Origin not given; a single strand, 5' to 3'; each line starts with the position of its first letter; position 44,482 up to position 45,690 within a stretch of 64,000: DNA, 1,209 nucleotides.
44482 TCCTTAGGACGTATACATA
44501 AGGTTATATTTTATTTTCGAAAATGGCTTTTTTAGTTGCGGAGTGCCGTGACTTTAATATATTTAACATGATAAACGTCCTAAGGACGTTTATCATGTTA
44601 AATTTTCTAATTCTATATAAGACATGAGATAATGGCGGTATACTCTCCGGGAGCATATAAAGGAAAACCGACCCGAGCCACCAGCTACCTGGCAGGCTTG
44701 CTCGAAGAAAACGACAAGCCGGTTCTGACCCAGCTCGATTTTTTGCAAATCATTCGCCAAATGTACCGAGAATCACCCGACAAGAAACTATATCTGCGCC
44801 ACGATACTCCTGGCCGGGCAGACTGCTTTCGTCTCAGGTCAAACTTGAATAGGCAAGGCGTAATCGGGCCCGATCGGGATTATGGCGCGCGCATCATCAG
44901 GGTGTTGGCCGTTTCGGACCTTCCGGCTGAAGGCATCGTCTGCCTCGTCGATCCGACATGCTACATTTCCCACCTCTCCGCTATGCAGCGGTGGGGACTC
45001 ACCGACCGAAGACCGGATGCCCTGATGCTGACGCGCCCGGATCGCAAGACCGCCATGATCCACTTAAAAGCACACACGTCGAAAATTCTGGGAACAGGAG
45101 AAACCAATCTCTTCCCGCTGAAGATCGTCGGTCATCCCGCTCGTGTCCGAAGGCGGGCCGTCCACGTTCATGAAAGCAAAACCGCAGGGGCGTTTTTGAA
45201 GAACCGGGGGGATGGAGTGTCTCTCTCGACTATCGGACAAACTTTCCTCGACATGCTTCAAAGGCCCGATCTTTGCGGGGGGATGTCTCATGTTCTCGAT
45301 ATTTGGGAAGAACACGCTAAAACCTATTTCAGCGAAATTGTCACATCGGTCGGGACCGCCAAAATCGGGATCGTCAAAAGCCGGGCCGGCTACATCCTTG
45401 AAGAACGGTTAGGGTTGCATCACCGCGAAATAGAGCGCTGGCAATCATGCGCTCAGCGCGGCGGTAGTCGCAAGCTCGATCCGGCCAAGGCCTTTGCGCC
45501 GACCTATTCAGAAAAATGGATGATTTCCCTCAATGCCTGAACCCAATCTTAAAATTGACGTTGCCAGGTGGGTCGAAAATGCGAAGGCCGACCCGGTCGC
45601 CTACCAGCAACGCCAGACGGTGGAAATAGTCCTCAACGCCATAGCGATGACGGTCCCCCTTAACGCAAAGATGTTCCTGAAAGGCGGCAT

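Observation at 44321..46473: AbiEi/AbiEii (type IV TA / abortive infection) cassette inserted into the 3' end of an MFS transporter gene with a 56-bp target duplication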

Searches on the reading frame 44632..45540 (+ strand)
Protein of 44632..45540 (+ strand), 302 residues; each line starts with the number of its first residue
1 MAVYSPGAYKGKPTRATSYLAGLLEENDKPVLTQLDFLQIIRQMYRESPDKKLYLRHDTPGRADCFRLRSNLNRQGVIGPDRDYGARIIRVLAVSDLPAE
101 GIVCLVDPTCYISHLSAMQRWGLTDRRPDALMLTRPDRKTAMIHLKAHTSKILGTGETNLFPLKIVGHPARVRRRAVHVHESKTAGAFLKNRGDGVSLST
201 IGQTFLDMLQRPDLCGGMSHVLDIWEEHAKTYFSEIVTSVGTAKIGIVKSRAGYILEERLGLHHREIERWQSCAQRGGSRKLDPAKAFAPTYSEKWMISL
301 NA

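Call 3: search_protein_families(library=pfam, proteins=[window:44632-45540:+], max_evalue=0.01)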
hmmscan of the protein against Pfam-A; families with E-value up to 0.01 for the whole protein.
window:44632-45540:+ (302 aa): 1 family
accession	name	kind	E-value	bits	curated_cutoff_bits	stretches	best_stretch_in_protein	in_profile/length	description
PF09407.15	AbiEi_1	-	0.0029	18.3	22.2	0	189-258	73-142/142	AbiEi antitoxin C-terminal domain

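Call 6: find_encoding_contigs(protein=window:44632-45540:+, flank=10000, max_places=10)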
Protein window:44632-45540:+ (302 aa): no gene with exactly this product is on record in the collection.

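Call 7: search_protein_families(library=padloc, proteins=[window:44632-45540:+], max_evalue=0.01)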
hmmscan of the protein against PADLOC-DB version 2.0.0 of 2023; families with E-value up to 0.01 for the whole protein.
window:44632-45540:+ (302 aa): 12 families
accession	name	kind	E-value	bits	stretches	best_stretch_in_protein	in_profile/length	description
PDLC02237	AbiEi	-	1.6e-96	321.3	1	17-302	4-285/285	AbiEi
PDLC02267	AbiEi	-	1.2e-16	58.9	1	106-301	74-241/252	AbiEi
PDLC02271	AbiEi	-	2.4e-09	34.8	1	195-288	152-246/263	AbiEi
PDLC02266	AbiEi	-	2.6e-06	25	1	196-301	147-251/258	AbiEi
PDLC02269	AbiEi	-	3.1e-06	24.7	1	189-297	125-233/251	AbiEi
PDLC02270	AbiEi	-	2.1e-05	21.7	1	190-258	141-209/265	AbiEi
PDLC02276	AbiEi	-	6.3e-05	20.6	1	177-256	124-205/270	AbiEi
PDLC02282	AbiEi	-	0.00016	19.1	1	196-276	147-225/260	AbiEi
PDLC02249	AbiEi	-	0.00046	18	0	106-164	71-130/184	AbiEi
PDLC02287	AbiEi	-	0.0011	16.6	0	190-297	125-233/253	AbiEi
PDLC02252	AbiEi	-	0.006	14.2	1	197-299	148-250/259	AbiEi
PDLC02225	AbiEi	-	0.0065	14.2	0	108-139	69-100/198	AbiEi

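Call 8: search_protein_families(library=ncbifam, proteins=[window:44632-45540:+], max_evalue=0.01)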
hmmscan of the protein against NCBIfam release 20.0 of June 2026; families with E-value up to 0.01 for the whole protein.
window:44632-45540:+ (302 aa): 0 families

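Call 10: find_homologous_proteins(query=window:44632-45540:+)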
Query window:44632-45540:+ (302 aa): 1555 proteins with E <= 0.001 among 2801 candidates; the best 120 are listed.
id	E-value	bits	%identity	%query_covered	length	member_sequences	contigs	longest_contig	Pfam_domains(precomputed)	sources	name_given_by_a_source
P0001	3.2e-200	681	99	100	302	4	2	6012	-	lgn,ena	-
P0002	2.4e-184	629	90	100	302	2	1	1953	-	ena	-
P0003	6.4e-172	589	85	100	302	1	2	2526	-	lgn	-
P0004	2.2e-170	583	84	100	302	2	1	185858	-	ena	-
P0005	5.3e-170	582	83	100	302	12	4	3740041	-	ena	-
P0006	2.7e-169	580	84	100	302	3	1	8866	-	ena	-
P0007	2.7e-168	577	84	100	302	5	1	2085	-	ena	-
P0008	2.7e-166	570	83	100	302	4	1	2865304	-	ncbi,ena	-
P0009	2.3e-138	478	71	98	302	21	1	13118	-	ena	-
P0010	1.9e-137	475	71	100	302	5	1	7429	-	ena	-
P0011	2.2e-137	475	72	98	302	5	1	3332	-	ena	-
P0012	6.0e-137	474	73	95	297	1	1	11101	-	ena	-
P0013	7.2e-137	473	69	98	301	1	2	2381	-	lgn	-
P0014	9.6e-137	473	70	98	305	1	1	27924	-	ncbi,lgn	-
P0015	6.2e-136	470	69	98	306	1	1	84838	-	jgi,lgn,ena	-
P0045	3.8e-129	448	67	100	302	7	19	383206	-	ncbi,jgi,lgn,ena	-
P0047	5.1e-129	448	66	100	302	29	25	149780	-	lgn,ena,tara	tara:strand:- start:467 stop:1375 length:909 start_codon:yes stop_codon:yes gene_type:complete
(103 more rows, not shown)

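Call 16: find_encoding_contigs(protein=P0047, flank=4000, max_places=10)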
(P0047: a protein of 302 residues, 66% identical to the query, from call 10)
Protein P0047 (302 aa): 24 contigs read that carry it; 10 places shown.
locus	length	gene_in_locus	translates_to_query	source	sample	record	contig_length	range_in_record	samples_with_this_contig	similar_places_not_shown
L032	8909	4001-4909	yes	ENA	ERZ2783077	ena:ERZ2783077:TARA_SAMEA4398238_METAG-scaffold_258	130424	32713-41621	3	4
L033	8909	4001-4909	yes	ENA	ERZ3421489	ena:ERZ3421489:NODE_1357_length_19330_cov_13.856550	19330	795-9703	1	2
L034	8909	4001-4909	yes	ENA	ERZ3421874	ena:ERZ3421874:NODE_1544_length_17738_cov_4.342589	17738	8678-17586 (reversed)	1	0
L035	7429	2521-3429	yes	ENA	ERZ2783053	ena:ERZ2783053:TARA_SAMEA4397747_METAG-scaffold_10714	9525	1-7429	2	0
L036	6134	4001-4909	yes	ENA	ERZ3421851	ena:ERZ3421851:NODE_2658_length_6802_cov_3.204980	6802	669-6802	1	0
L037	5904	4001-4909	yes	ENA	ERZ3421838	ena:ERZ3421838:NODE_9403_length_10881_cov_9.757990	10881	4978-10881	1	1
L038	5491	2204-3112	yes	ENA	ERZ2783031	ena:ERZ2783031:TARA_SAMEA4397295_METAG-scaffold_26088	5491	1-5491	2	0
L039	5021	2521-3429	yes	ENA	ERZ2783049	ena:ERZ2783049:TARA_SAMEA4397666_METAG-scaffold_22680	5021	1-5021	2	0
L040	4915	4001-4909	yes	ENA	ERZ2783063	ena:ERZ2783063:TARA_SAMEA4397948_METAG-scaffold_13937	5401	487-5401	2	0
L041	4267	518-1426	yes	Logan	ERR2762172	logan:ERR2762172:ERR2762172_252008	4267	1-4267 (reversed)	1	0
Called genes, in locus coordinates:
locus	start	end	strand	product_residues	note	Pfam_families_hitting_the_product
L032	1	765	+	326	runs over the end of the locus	PF13384:HTH_23, PF13518:HTH_28, PF13551:HTH_29 (faint), PF13565:HTH_32, PF00665:rve, PF13683:rve_3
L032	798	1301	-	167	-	PF13356:Arm-DNA-bind_3, PF22022:Phage_int_M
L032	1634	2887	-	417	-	PF13657:Couple_hipA, PF07804:HipA_C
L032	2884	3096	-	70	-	PF13560:HTH_31 (weak), PF01381:HTH_3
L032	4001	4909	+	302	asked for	-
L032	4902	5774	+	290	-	PF08843:AbiEii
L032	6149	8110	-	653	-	PF00069:Pkinase (weak)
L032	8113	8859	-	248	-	PF13672:PP2C_2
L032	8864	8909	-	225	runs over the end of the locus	PF00092:VWA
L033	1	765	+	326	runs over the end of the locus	PF13384:HTH_23, PF13518:HTH_28, PF13551:HTH_29 (faint), PF13565:HTH_32, PF00665:rve, PF13683:rve_3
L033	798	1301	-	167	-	PF13356:Arm-DNA-bind_3, PF22022:Phage_int_M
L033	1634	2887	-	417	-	PF13657:Couple_hipA, PF07804:HipA_C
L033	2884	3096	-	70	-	PF13560:HTH_31 (weak), PF01381:HTH_3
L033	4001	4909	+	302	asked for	-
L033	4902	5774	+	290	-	PF08843:AbiEii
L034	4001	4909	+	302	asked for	-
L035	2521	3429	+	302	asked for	-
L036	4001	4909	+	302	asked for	-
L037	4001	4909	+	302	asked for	-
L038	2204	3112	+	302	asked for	-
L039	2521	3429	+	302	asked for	-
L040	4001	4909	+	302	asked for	-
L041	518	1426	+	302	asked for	-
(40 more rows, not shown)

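Call 17: find_encoding_contigs(protein=P0045, flank=4000, max_places=10)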
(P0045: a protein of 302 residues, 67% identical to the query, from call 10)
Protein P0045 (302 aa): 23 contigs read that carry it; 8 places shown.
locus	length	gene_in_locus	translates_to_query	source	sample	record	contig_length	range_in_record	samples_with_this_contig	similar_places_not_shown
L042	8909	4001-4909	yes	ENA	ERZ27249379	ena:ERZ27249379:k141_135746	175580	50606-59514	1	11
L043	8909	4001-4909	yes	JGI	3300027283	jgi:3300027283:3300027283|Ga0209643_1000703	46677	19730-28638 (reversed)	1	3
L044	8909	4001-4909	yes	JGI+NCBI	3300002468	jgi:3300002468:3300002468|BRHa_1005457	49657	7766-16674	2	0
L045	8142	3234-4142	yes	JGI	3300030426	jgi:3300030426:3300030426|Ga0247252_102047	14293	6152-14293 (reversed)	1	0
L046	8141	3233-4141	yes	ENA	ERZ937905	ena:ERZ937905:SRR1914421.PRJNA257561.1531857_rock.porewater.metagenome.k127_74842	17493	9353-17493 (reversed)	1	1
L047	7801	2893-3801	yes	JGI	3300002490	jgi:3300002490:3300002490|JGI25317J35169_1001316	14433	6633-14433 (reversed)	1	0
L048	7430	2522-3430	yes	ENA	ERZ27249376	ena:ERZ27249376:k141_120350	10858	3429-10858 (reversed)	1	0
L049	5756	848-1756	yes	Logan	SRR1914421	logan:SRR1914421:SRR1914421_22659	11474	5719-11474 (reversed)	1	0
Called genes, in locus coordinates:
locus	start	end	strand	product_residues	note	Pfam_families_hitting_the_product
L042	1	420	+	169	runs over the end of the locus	PF13302:Acetyltransf_3, PF13523:Acetyltransf_8, PF00583:Acetyltransf_1, PF13508:Acetyltransf_7 (weak)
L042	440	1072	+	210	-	PF03458:Gly_transporter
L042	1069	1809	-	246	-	-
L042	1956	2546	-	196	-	PF02525:Flavodoxin_2, PF03358:FMN_red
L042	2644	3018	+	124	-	PF01638:HxlR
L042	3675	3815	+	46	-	-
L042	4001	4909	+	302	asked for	-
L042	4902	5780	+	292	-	PF08843:AbiEii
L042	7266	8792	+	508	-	PF02661:Fic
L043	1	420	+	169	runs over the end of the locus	PF13302:Acetyltransf_3, PF13523:Acetyltransf_8, PF00583:Acetyltransf_1, PF13508:Acetyltransf_7 (weak)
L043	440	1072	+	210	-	PF03458:Gly_transporter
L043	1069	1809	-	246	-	-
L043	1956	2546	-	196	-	PF02525:Flavodoxin_2, PF03358:FMN_red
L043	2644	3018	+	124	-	PF01638:HxlR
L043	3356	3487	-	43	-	-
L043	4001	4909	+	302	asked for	-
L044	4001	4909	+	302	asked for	-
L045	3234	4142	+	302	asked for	-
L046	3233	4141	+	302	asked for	-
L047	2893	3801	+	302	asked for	-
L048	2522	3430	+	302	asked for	-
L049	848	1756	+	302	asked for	-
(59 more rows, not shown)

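Call 18: find_encoding_contigs(protein=P0005, flank=5000, max_places=6)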
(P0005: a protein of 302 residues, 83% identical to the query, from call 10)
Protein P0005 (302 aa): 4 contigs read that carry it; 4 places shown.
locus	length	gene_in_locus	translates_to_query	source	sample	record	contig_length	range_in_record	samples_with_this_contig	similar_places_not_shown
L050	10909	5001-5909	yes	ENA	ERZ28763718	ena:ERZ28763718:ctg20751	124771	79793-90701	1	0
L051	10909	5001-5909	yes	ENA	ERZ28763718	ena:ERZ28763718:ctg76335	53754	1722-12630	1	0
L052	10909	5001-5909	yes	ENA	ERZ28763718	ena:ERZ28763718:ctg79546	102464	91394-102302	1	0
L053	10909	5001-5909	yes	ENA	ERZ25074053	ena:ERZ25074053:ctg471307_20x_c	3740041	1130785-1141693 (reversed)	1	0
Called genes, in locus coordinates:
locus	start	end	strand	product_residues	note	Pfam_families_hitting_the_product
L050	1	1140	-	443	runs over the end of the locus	PF04280:Tim44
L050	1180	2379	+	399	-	PF02515:CoA_transf_3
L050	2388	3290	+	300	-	PF00850:Hist_deacetyl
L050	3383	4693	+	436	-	PF07690:MFS_1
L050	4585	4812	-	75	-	-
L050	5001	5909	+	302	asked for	-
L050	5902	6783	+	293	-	PF08843:AbiEii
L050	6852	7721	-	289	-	PF13145:Rotamase_2, PF13616:Rotamase_3, PF00639:Rotamase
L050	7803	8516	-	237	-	PF00590:TP_methylase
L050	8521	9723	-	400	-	PF02515:CoA_transf_3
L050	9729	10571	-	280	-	PF00378:ECH_1, PF16113:ECH_2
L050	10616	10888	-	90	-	PF04384:Fe-S_assembly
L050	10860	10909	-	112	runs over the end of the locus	PF00111:Fer2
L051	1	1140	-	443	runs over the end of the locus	PF04280:Tim44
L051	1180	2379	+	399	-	PF02515:CoA_transf_3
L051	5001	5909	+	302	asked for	-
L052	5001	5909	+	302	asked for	-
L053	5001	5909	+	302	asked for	-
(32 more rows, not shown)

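Call 19: find_encoding_contigs(protein=P0008, flank=5000, max_places=6)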
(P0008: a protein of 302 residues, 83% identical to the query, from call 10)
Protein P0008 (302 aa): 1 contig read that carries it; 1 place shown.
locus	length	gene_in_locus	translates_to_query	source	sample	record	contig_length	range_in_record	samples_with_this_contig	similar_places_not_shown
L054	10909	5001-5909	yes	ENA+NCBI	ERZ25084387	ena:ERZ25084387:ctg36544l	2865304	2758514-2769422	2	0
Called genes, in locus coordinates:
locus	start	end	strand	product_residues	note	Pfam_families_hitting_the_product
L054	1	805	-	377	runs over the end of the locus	PF04280:Tim44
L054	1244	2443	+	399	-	PF02515:CoA_transf_3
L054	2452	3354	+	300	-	PF00850:Hist_deacetyl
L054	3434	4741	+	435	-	PF07690:MFS_1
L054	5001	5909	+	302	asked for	-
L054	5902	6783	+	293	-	PF08843:AbiEii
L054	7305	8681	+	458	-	PF01569:PAP2 (weak), PF22778:VCPO_2nd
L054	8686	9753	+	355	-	-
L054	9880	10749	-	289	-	PF13624:SurA_N_3 (faint), PF13145:Rotamase_2, PF13616:Rotamase_3, PF00639:Rotamase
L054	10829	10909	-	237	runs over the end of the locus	PF00590:TP_methylase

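Call 20: find_encoding_contigs(protein=P0004, flank=5000, max_places=6)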
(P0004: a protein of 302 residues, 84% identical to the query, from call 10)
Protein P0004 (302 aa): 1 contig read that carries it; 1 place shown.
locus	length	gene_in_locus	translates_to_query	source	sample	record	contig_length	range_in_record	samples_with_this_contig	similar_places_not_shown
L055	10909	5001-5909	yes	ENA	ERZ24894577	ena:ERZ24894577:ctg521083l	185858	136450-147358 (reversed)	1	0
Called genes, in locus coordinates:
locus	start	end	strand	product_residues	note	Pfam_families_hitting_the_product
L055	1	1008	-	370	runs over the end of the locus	PF04280:Tim44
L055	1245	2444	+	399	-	PF02515:CoA_transf_3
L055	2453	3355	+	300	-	PF00850:Hist_deacetyl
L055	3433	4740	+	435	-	PF07690:MFS_1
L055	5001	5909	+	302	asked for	-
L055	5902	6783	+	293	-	PF08843:AbiEii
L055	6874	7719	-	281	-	PF13616:Rotamase_3 (weak)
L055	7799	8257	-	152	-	PF00590:TP_methylase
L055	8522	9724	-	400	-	PF02515:CoA_transf_3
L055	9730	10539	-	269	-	PF00378:ECH_1, PF16113:ECH_2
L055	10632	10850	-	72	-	PF04384:Fe-S_assembly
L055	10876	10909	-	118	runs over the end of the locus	PF00111:Fer2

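Call 34: find_related_loci(query=A1, collection=metagenome_contigs, flank=4000)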
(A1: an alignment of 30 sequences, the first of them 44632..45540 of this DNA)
Query A1 (302 aa) in metagenome_contigs; peptide patterns used: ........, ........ (x = any residue, [..] = any of these).
308 stretches matched a pattern; 189 encode a relative of the query (tblastn E <= 1e-3); the best 80 are kept; 80 distinct loci.
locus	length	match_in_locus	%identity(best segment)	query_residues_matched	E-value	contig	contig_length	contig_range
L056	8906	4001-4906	81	1-302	2e-169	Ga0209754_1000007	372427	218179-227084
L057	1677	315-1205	69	6-302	1e-154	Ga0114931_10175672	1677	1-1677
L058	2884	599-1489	69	6-302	2e-149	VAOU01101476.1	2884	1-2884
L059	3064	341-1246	69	1-302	1e-146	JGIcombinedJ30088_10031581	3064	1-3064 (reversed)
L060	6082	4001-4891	69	6-302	2e-140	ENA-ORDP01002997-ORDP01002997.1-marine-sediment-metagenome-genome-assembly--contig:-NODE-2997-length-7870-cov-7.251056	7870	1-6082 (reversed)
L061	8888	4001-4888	70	7-302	1e-138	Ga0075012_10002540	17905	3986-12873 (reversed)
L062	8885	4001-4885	70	7-301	9e-138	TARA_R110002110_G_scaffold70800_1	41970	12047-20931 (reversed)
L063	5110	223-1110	69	6-302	3e-137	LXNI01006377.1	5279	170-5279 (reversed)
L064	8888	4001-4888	69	6-302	2e-136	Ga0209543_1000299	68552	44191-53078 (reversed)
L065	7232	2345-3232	69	6-302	2e-136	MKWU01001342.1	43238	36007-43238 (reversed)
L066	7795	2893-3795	67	1-301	7e-136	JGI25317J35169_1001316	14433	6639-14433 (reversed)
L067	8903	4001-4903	67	1-301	7e-136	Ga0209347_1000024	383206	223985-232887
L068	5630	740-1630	67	6-302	3e-135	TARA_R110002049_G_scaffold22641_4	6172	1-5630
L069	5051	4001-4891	66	6-302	7e-135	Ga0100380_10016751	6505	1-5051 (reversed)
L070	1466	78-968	66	6-302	1e-144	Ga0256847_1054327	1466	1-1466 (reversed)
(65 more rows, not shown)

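Call 42: find_homologous_proteins(query=L060:1630-3498:-, max_evalue=1e-100)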
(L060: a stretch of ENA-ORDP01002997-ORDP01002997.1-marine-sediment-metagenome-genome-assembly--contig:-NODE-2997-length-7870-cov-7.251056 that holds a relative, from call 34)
Query L060:1630-3498:- (622 aa): 8000 proteins with E <= 1e-100 among 8000 candidates; the best 120 are listed.
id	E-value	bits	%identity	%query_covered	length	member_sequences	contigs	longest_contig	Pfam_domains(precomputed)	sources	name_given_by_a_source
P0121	0.0e+0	1361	100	100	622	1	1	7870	PF00005.34,PF02463.26,PF00664.29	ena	-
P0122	0.0e+0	1250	92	99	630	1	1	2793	PF00005.34,PF02463.26,PF00664.29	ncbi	-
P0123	0.0e+0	1158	87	97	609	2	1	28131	PF00005.34,PF02463.26,PF00664.29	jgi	jgi:ATP-binding cassette subfamily B protein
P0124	0.0e+0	1044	78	99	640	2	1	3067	PF00005.34,PF02463.26,PF00664.29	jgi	-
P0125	1.6e-285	967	73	96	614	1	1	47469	PF00005.34,PF02463.26,PF00664.29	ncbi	-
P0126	3.6e-279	946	71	97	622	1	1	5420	PF00005.34,PF00664.29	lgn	-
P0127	3.9e-279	945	70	98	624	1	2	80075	PF00005.34,PF02463.26,PF00664.29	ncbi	-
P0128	4.2e-279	945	70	97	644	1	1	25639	PF00005.34,PF02463.26,PF00664.29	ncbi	-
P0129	4.6e-279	945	70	99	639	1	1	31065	PF00005.34,PF02463.26,PF00664.29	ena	-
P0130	1.8e-275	933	71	96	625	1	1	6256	PF00005.34,PF02463.26,PF00664.29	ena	-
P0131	6.9e-275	931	69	99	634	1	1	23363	PF00005.34,PF02463.26,PF00664.29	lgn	-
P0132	7.1e-275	931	70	96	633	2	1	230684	PF00005.34,PF02463.26,PF00664.29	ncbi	-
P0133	1.9e-274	930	68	99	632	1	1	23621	PF00005.34,PF02463.26,PF00664.29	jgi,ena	-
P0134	3.6e-274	929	72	95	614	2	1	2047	PF00005.34,PF02463.26,PF00664.29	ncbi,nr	ncbi:MAG: ABC transporter ATP-binding protein/permease, partial [Rhodospirillales bacterium]|nr:ABC 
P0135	4.2e-274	929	70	97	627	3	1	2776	PF00005.34,PF02463.26,PF00664.29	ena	-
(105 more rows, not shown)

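Call 43: find_encoding_contigs(protein=P0123, flank=4000, max_places=3)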
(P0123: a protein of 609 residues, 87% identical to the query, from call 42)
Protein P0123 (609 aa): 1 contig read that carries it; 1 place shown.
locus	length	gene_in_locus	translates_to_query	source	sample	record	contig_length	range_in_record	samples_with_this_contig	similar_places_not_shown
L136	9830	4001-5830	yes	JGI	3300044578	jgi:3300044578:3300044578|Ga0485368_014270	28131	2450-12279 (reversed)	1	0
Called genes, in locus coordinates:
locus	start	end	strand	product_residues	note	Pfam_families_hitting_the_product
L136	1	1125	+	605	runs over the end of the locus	PF13667:ThiC-associated, PF01964:ThiC_Rad_SAM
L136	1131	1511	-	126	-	-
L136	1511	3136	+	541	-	PF00117:GATase, PF07722:Peptidase_C26 (weak), PF02540:NAD_synthase (weak), PF00958:GMP_synt_C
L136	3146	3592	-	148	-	PF09912:DUF2141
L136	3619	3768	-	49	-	-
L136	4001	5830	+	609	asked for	PF00664:ABC_membrane, PF00005:ABC_tran, PF02463:SMC_N (faint)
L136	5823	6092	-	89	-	-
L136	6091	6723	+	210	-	PF13590:DUF4136 (faint)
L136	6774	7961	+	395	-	PF13393:tRNA-synt_His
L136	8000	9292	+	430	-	PF00709:Adenylsucc_synt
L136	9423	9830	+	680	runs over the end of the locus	-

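Call 44: find_encoding_contigs(protein=P0122, flank=4000, max_places=3)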
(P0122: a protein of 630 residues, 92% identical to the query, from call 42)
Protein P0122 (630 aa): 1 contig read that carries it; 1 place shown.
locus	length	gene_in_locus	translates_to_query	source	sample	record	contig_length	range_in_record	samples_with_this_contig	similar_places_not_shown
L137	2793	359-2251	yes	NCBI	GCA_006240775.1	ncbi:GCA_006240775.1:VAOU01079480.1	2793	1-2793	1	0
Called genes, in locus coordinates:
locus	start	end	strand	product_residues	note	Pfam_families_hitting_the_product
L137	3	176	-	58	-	?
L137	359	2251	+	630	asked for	PF00664:ABC_membrane, PF00005:ABC_tran, PF02463:SMC_N (faint)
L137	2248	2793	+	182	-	?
